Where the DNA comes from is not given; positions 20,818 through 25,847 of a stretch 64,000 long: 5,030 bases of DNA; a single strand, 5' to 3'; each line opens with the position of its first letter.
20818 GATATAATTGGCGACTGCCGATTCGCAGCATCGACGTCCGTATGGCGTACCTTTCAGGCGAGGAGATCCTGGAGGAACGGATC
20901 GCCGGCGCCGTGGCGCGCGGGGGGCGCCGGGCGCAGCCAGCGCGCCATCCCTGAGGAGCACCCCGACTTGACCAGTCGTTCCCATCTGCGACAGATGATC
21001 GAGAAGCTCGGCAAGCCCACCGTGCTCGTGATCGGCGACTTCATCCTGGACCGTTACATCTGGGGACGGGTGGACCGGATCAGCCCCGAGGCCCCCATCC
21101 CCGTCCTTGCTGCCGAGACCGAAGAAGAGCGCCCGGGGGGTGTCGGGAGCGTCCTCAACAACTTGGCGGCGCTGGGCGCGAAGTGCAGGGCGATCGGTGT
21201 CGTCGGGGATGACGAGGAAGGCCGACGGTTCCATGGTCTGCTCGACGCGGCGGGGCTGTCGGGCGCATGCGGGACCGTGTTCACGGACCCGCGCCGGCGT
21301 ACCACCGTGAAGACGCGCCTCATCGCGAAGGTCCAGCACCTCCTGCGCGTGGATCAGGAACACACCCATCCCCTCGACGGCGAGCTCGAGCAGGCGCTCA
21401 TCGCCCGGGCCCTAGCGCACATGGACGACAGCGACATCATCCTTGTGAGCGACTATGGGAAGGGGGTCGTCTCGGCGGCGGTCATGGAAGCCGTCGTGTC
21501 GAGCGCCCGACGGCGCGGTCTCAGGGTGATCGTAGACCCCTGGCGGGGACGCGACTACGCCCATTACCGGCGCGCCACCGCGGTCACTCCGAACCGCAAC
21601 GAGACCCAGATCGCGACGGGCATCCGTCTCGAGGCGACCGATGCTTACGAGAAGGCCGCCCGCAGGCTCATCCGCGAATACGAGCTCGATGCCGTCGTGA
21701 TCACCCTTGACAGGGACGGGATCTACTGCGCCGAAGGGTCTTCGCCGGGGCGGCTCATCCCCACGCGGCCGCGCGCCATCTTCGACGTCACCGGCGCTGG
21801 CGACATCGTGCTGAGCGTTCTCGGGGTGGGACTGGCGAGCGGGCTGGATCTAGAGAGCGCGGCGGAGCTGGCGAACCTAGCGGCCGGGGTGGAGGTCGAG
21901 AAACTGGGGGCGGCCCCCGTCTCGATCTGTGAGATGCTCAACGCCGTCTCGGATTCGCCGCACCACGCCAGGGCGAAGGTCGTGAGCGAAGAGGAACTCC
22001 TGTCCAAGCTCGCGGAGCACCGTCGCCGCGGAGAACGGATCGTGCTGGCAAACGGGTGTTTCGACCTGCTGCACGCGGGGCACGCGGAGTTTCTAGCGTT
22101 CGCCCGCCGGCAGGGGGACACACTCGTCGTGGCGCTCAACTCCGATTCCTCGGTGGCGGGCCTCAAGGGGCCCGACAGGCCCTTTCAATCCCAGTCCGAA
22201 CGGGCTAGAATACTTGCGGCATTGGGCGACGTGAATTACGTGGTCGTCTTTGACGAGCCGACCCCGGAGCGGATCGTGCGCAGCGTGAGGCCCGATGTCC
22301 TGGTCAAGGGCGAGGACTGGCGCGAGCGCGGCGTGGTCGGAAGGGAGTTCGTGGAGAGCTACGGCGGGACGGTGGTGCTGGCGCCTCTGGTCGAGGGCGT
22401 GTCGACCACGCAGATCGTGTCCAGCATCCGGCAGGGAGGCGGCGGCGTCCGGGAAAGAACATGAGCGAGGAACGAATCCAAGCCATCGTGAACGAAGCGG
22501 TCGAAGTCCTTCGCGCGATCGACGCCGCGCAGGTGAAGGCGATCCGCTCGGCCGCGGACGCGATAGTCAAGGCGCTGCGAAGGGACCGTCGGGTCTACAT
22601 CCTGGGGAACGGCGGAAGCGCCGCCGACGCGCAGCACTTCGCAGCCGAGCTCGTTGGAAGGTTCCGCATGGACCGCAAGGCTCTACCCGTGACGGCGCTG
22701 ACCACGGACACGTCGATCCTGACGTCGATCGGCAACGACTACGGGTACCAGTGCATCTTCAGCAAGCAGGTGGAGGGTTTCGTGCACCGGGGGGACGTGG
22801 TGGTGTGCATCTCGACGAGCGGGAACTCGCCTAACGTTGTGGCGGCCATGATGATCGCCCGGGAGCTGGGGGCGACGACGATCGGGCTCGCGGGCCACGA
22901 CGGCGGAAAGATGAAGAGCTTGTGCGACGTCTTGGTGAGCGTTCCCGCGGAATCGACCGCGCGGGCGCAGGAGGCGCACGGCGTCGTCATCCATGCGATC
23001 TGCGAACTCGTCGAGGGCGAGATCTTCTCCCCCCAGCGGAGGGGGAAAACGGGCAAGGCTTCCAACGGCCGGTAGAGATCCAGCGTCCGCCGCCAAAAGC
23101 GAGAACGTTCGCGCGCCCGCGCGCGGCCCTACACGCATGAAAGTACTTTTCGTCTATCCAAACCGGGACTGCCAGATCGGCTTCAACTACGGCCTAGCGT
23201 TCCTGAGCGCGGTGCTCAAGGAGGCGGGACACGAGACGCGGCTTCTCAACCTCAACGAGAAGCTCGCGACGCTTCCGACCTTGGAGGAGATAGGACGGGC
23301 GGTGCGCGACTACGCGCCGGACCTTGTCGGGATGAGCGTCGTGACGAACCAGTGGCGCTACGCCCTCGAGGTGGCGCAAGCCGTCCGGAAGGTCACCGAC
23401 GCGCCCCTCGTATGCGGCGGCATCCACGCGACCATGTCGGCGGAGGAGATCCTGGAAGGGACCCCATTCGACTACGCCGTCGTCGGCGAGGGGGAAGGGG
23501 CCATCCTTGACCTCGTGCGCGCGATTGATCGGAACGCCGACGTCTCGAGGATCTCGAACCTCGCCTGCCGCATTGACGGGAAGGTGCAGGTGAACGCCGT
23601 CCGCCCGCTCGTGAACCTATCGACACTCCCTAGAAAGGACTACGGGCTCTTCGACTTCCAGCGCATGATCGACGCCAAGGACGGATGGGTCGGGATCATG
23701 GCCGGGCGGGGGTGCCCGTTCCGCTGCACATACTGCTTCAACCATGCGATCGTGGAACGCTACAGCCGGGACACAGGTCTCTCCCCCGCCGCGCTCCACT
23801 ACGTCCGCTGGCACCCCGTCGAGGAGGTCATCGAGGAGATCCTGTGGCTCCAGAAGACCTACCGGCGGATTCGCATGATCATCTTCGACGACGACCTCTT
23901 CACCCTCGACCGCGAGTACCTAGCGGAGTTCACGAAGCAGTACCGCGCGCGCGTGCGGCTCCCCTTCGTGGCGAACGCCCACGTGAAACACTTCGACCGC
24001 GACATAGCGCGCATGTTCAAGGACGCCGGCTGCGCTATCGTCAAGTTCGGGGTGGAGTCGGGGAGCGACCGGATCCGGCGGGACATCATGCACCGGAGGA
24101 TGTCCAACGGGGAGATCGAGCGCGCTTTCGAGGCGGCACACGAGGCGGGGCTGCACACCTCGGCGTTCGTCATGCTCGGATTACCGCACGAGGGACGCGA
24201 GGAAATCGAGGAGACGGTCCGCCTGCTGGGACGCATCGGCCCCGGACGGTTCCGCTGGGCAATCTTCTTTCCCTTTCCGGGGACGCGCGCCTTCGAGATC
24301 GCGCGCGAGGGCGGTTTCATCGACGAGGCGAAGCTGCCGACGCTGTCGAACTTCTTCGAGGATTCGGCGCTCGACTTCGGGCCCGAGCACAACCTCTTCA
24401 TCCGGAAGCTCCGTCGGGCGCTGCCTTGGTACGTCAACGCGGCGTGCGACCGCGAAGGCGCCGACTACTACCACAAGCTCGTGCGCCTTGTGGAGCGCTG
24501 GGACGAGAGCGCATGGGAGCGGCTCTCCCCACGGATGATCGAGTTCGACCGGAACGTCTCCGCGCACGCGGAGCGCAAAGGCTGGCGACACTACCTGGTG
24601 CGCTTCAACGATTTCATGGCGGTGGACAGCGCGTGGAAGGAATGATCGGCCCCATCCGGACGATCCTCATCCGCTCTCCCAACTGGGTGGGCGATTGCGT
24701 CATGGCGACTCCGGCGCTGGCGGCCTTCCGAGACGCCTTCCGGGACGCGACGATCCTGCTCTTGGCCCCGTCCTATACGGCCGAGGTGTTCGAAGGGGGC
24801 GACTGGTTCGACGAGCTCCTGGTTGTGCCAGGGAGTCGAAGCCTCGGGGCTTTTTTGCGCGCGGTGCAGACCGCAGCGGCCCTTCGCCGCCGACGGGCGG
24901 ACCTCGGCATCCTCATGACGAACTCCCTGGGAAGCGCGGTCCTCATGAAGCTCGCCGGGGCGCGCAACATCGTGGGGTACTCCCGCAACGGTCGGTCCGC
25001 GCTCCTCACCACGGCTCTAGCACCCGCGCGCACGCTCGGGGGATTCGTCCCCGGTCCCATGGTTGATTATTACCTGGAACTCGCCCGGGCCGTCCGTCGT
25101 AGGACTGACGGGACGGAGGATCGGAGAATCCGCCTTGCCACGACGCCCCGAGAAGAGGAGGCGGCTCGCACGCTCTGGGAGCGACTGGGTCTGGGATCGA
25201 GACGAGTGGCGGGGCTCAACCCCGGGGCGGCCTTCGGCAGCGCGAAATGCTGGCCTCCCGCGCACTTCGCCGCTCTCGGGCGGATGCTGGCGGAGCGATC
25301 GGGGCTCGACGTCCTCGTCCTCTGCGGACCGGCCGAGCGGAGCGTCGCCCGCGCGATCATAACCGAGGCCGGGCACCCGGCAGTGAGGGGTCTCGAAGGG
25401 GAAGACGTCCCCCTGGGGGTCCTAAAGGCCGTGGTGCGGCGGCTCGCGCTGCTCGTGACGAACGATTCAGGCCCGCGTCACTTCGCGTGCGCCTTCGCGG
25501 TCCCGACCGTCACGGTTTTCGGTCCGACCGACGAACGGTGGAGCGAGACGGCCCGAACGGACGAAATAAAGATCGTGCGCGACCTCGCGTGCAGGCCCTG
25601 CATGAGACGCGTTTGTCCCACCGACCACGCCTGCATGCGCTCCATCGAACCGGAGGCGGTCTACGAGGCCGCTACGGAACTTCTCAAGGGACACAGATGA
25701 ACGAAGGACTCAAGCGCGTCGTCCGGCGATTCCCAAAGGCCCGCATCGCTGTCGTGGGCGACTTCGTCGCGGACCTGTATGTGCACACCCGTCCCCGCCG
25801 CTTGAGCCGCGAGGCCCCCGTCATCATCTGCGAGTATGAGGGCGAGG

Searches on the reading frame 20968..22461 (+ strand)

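Call 59: search_protein_families(library=pfam, proteins=[window:20968-22461:+], max_evalue=0.001)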
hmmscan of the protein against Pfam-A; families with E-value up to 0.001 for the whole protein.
window:20968-22461:+ (498 aa): 4 families
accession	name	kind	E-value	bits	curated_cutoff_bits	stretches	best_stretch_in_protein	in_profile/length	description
PF00294.29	PfkB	-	3.9e-34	118.8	25.8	1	18-316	3-296/302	pfkB family carbohydrate kinase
PF01467.32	CTP_transf_like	-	3.6e-17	63.3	21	1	360-452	1-91/133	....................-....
PF08543.17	Phos_pyr_kin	-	0.00019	21.3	27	0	201-302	118-224/246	Phosphomethylpyrimidine kinase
PF02875.26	Mur_ligase_C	-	0.00064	21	28.4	0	56-161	22-124/127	Mur ligase, glutamate ligase domain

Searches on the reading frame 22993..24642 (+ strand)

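Call 59: search_protein_families(library=pfam, proteins=[window:22993-24642:+], max_evalue=0.001)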
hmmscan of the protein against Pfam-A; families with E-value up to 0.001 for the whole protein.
window:22993-24642:+ (550 aa): 2 families
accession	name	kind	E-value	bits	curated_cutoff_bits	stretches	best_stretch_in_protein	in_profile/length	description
PF04055.27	Radical_SAM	-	2.2e-24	87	29.5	1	238-412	4-166/166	Radical SAM superfamily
PF02310.24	B12-binding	-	2.3e-20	73.1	32.1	1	64-174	13-120/121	B12 binding domain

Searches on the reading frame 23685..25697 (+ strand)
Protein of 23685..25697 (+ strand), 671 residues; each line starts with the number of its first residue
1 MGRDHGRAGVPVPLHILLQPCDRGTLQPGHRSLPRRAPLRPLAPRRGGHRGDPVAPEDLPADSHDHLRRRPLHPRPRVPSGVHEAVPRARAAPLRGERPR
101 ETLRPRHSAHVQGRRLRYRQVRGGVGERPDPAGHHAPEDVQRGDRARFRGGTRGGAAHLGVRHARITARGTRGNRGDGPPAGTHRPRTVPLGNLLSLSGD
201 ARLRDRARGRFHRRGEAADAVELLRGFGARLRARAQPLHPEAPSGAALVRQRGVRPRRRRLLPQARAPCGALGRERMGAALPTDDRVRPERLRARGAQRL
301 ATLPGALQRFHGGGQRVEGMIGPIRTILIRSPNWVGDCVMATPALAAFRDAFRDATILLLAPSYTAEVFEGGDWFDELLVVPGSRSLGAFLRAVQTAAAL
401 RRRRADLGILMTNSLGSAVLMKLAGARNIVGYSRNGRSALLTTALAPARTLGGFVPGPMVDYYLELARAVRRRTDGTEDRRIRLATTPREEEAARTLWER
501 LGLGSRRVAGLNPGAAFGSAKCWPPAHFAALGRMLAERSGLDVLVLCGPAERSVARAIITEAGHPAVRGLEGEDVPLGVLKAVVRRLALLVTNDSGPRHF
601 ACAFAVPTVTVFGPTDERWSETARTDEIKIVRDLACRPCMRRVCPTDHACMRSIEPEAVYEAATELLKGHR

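Call 59: search_protein_families(library=pfam, proteins=[window:23685-25697:+], max_evalue=0.001)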
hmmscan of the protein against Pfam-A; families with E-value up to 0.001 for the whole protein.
window:23685-25697:+ (671 aa): 1 family
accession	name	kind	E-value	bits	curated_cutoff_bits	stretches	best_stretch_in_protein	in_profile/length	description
PF01075.23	Glyco_transf_9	-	2.4e-31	109.3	22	1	398-648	6-245/247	Glycosyltransferase family 9 (heptosyltransferase)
